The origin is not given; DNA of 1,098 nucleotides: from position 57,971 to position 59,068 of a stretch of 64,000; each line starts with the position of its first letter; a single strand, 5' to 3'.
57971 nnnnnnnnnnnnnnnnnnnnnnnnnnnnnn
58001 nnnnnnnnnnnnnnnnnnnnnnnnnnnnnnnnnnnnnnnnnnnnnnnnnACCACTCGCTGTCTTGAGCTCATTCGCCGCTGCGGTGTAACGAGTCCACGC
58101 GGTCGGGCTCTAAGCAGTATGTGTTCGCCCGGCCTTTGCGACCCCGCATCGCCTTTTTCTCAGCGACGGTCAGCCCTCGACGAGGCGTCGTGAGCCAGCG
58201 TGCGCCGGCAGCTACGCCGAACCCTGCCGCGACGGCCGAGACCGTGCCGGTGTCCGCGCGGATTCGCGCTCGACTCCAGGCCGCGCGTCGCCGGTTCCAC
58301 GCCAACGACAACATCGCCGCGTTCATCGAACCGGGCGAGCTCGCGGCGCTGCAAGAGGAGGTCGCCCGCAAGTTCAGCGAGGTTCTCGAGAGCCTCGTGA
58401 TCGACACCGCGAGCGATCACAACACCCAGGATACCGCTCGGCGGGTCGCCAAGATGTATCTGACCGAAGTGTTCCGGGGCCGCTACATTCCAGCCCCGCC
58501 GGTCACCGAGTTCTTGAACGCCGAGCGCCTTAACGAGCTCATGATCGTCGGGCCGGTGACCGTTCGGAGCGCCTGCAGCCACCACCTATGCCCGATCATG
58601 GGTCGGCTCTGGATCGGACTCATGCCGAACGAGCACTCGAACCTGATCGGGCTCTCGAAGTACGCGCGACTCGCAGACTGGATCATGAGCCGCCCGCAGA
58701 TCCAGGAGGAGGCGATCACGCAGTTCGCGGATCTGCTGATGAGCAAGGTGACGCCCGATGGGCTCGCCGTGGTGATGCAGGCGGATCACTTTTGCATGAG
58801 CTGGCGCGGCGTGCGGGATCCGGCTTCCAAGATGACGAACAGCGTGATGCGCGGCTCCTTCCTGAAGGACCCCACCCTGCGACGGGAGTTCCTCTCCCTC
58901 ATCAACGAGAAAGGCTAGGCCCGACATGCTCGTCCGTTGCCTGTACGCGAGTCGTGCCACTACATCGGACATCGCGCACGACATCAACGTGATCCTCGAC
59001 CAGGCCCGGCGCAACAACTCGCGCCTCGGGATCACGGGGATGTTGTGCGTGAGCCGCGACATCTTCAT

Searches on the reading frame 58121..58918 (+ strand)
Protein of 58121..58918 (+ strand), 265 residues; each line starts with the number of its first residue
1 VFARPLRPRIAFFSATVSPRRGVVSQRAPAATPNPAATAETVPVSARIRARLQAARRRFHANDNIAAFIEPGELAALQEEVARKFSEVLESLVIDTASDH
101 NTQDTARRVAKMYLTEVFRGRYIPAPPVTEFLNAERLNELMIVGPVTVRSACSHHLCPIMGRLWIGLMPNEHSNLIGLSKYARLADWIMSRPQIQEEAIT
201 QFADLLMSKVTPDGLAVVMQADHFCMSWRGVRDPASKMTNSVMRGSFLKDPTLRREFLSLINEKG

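Call 38: search_protein_families(library=pfam, proteins=[window:58121-58918:+], max_evalue=0.0001)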
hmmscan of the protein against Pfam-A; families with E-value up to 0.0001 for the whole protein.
window:58121-58918:+ (265 aa): 1 family
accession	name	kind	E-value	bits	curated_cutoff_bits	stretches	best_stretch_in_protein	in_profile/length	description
PF01227.27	GTP_cyclohydroI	-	8.7e-42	143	27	1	83-261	3-178/179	GTP cyclohydrolase I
